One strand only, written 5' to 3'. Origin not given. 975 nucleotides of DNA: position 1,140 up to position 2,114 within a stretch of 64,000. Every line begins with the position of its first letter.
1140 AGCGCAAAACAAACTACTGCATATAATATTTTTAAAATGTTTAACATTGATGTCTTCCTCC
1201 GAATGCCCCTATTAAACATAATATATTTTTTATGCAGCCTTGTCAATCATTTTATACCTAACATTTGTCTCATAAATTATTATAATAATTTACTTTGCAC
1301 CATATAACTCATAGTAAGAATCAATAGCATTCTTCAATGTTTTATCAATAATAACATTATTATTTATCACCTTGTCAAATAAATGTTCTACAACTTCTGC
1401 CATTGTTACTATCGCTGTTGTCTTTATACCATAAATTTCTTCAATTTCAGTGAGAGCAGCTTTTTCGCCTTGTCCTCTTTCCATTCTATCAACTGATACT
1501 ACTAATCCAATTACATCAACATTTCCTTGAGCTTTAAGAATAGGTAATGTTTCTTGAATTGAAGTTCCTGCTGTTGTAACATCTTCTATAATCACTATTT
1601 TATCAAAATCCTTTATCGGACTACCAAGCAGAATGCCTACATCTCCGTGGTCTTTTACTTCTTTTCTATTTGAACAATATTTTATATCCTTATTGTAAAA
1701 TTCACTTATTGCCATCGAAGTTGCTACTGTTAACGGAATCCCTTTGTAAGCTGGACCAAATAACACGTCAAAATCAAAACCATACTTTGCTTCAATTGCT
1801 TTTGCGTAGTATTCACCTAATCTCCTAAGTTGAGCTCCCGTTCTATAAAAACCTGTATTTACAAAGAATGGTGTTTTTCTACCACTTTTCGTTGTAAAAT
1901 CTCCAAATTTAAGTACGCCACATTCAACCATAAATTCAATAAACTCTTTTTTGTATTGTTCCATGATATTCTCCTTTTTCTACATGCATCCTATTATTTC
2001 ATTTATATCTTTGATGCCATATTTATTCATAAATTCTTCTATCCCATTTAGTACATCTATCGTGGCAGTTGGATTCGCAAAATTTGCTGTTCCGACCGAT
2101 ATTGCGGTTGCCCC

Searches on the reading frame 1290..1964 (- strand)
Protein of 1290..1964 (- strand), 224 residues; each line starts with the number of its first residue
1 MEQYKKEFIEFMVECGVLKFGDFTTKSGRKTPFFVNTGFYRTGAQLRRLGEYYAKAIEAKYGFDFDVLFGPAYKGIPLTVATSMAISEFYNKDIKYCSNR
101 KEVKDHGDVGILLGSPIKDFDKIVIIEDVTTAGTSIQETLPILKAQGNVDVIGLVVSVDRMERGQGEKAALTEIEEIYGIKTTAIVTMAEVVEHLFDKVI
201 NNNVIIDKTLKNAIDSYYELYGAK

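Call 44: find_encoding_contigs(protein=window:1290-1964:-, flank=10000, max_places=3)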
Protein window:1290-1964:- (224 aa): 6 contigs read that carry it; 3 places shown.
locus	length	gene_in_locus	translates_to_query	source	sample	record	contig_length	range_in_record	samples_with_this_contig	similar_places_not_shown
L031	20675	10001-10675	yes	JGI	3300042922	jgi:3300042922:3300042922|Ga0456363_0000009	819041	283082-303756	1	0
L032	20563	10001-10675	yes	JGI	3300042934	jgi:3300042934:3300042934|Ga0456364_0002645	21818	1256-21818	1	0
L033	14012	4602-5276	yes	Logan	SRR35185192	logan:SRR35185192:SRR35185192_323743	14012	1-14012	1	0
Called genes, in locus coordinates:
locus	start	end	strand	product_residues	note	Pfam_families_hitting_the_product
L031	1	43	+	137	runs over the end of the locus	-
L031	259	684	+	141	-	PF18029:Glyoxalase_6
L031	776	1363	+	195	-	PF13302:Acetyltransf_3, PF00583:Acetyltransf_1, PF13523:Acetyltransf_8 (faint)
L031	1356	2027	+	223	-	-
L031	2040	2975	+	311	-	-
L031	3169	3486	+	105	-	PF13302:Acetyltransf_3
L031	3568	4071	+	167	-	-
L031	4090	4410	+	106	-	-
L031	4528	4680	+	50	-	-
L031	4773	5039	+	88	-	PF10387:DUF2442 (weak)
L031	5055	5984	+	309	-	PF02729:OTCace_N, PF00185:OTCace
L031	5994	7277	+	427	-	PF01979:Amidohydro_1, PF07969:Amidohydro_3 (faint), PF12890:DHOase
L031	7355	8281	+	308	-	PF00215:OMPdecase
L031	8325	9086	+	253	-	PF00175:NAD_binding_1 (weak), PF10418:DHODB_Fe-S_bind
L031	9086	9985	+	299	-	PF01180:DHO_dh, PF01207:Dus, PF00977:His_biosynth (faint), PF03060:NMO (faint)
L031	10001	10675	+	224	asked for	PF00156:Pribosyltran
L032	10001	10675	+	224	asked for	PF00156:Pribosyltran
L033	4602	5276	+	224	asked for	PF00156:Pribosyltran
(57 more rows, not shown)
